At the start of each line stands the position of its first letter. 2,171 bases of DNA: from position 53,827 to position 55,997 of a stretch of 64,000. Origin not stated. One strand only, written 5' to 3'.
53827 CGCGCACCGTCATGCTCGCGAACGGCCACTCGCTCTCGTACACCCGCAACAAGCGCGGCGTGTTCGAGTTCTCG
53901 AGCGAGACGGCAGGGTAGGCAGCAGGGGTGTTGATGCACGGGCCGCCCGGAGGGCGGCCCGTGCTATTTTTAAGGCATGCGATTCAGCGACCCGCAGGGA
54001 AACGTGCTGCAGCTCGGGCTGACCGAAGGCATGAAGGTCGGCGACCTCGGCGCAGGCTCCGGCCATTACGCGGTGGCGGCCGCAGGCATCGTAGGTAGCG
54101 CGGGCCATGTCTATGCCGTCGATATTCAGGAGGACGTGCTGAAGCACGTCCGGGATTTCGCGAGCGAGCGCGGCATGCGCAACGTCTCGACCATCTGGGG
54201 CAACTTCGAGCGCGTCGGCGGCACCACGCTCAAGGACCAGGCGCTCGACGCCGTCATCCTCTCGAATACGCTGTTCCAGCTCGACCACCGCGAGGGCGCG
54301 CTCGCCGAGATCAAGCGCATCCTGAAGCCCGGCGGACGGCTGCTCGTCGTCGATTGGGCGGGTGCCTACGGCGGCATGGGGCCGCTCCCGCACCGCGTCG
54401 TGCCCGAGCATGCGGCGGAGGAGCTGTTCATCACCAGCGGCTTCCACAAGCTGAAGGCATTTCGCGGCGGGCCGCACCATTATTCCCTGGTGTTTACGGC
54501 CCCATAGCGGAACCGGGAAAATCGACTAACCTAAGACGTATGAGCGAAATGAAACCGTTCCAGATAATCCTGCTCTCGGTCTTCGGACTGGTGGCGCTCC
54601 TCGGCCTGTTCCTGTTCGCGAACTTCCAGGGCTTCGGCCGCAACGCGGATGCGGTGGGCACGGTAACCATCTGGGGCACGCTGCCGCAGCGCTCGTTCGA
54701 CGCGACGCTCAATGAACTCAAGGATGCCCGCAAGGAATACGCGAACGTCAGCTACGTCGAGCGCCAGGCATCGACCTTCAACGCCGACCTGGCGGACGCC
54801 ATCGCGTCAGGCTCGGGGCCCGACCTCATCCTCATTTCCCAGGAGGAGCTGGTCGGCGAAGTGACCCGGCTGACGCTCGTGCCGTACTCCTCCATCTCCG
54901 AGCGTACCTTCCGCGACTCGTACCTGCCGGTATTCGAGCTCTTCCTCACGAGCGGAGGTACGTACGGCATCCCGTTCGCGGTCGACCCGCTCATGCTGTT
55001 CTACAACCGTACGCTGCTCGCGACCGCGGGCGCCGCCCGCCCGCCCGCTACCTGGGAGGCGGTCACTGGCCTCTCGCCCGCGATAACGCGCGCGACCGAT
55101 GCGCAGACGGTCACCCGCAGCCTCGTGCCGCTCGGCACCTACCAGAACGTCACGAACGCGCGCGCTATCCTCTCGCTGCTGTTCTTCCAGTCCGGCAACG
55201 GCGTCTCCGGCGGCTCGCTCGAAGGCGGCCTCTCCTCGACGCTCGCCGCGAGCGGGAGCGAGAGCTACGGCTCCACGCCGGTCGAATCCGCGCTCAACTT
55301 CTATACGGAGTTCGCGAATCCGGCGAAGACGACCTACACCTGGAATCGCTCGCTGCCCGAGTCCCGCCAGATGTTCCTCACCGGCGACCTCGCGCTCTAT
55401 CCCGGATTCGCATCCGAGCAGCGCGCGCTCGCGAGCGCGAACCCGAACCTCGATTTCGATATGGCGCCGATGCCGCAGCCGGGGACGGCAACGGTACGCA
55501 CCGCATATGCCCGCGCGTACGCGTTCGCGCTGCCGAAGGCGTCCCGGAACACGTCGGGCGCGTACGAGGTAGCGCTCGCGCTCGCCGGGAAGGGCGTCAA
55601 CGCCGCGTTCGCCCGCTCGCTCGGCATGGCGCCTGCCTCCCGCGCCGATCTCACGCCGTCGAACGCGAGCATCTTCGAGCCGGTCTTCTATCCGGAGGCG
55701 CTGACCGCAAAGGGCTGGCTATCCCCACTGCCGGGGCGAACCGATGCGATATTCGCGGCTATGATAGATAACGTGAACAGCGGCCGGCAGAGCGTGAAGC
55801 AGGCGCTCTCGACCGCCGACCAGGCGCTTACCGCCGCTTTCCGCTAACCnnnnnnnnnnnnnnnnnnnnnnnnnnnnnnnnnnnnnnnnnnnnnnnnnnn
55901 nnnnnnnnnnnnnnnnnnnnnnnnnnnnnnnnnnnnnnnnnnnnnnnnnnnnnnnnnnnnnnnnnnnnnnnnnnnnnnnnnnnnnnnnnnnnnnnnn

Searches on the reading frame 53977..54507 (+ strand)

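Call 10: search_protein_families(library=pfam, proteins=[window:53977-54507:+], max_evalue=0.001)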
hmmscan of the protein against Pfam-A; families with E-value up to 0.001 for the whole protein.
window:53977-54507:+ (176 aa): 11 families
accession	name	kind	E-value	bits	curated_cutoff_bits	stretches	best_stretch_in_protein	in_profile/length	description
PF13847.12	Methyltransf_31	-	2.9e-19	69.6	27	1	16-139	2-120/145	Methyltransferase domain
PF08241.18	Methyltransf_11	-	2.4e-16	60.6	21.2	1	23-124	2-95/95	Methyltransferase domain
PF13649.12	Methyltransf_25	-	5e-15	56.4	27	1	23-120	3-97/97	Methyltransferase domain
PF01209.24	Ubie_methyltran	-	4.8e-14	52.7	20.1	1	16-127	46-154/233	ubiE/COQ5 methyltransferase family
PF08242.18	Methyltransf_12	-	6.6e-09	36.8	30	1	23-122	2-98/98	Methyltransferase domain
PF13489.12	Methyltransf_23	-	7.9e-07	29.4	27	1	9-129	12-121/164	Methyltransferase domain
PF01135.25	PCMT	-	7.4e-06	26.3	20.3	1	13-76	69-132/210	Protein-L-isoaspartate(D-aspartate) O-methyltransferase (PCMT)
PF01269.23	Fibrillarin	-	5.3e-05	22.9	27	1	10-65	64-119/227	Fibrillarin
PF05175.20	MTS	-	0.00028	21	23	1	17-125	31-139/170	Methyltransferase small domain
PF20922.3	Anamorsin_N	-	0.00032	20.9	27.1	1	75-125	37-88/163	Anamorsin, N-terminal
PF06325.19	PrmA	-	0.00083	19.4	22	0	15-122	159-256/296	Ribosomal protein L11 methyltransferase (PrmA)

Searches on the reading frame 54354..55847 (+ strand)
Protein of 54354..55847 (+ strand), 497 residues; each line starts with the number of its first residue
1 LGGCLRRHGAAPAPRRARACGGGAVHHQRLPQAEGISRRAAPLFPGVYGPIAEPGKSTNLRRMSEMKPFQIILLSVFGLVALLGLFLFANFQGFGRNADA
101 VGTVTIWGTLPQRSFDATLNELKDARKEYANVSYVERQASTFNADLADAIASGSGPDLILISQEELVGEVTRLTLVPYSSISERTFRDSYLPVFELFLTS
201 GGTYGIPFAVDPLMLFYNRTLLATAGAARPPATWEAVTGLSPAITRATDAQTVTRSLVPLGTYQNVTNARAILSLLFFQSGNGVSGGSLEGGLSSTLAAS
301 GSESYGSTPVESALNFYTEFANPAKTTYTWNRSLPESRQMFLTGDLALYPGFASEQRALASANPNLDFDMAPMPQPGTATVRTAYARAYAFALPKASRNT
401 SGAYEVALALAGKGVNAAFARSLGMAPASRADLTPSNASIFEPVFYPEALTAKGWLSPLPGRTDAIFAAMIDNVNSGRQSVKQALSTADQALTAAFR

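Call 10: search_protein_families(library=pfam, proteins=[window:54354-55847:+], max_evalue=0.001)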
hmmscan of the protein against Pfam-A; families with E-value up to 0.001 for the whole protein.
window:54354-55847:+ (497 aa): 1 family
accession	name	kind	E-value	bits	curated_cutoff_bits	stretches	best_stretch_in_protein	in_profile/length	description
PF13416.11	SBP_bac_8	-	4.5e-16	59.9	27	1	135-428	17-261/279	Bacterial extracellular solute-binding protein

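Call 52: find_homologous_proteins(query=window:54540-55847:+, max_evalue=0.001)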
Query window:54540-55847:+ (435 aa): 577 proteins with E <= 0.001 among 8000 candidates; the best 120 are listed.
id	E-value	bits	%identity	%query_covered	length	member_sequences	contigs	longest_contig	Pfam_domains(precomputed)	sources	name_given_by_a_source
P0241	2.7e-275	931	100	99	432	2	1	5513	PF13416.12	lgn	-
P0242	2.2e-247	839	88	100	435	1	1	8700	PF13416.12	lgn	-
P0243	6.0e-194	663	69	100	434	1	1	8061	PF01547.31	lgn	-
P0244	1.3e-183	629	65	100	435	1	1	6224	PF13416.12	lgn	-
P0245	1.8e-182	625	65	99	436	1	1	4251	PF01547.31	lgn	-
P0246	1.3e-177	609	64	100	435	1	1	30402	PF13416.12,PF01547.31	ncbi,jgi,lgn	-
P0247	1.1e-173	596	62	100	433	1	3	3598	PF13416.12,PF01547.31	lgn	-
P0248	2.7e-172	592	62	100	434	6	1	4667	PF13416.12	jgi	jgi:multiple sugar transport system substrate-binding protein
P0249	2.1e-171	589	62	100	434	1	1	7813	PF01547.31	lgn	-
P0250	2.5e-171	588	63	100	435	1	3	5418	PF13416.12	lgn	-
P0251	3.5e-171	588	61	100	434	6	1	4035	PF13416.12,PF01547.31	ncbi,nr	ncbi:extracellular solute-binding protein [Patescibacteria group bacterium]|nr:extracellular solute-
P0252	7.8e-171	587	61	100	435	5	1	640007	-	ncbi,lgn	-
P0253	1.8e-170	586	61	100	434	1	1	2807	PF13416.12,PF01547.31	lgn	-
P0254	6.6e-170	584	61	100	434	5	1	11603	PF13416.12,PF01547.31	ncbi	-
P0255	2.3e-169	582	60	100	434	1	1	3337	PF13416.12,PF01547.31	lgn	-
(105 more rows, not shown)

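Call 67: search_solved_structures(query=window:54540-55847:+, max_evalue=0.001)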
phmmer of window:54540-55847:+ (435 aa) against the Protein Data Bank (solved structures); distinct sequences matched with E-value up to 0.001: 224 (the best 60 are shown).
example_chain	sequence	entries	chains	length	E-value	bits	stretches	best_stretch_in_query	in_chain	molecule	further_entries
9vus_A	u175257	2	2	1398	2.4e-09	40.2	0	85-181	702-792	Soluble cytochrome b562,2-oxoglutarate receptor 1,Soluble cytochrome b562,2-oxoglutarate r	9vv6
8art_A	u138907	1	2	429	2.1e-08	37.1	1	41-179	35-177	Putative secreted maltose-binding protein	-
3uor_A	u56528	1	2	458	5.4e-07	32.5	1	112-201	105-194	ABC transporter sugar binding protein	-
3jzj_A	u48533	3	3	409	7.3e-07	32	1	33-188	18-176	Acarbose/maltose binding protein GacH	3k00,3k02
3k01_A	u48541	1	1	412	1.8e-06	30.8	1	38-188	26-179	Acarbose/maltose binding protein GacH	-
4r9f_A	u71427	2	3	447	3.7e-06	29.7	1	43-343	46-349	MBP1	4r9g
4qrz_A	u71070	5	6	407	7.5e-06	28.7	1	42-183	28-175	ABC-TYPE SUGAR TRANSPORTER | ABC transporter, substrate binding protein (Sugar)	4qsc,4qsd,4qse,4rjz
1eu8_A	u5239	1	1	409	4.4e-05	26.2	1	64-373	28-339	TREHALOSE/MALTOSE BINDING PROTEIN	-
3mq9_A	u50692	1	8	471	6e-05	25.7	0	85-181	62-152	Bone marrow stromal antigen 2 fused to Maltose-binding periplasmic protein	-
3vxb_A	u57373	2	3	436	6.8e-05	25.6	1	20-175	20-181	Putative sugar-binding lipoprotein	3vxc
9ujy_A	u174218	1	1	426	9.7e-05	25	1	86-183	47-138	Maltose/maltodextrin-binding periplasmic protein,Egalitarian, isoform B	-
1mh3_A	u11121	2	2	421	0.00011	24.8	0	85-181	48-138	maltose binding-a1 homeodomain protein chimera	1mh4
3puv_E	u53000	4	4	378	0.00012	24.8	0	85-181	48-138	Maltose-binding periplasmic protein | Maltose transporter subunit; periplasmic-binding component of ABC superfamily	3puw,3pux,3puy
3rlf_E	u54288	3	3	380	0.00012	24.8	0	85-181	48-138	Maltose-binding periplasmic protein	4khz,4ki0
6wpm_A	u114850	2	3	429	0.00013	24.7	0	83-376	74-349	Substrate-binding protein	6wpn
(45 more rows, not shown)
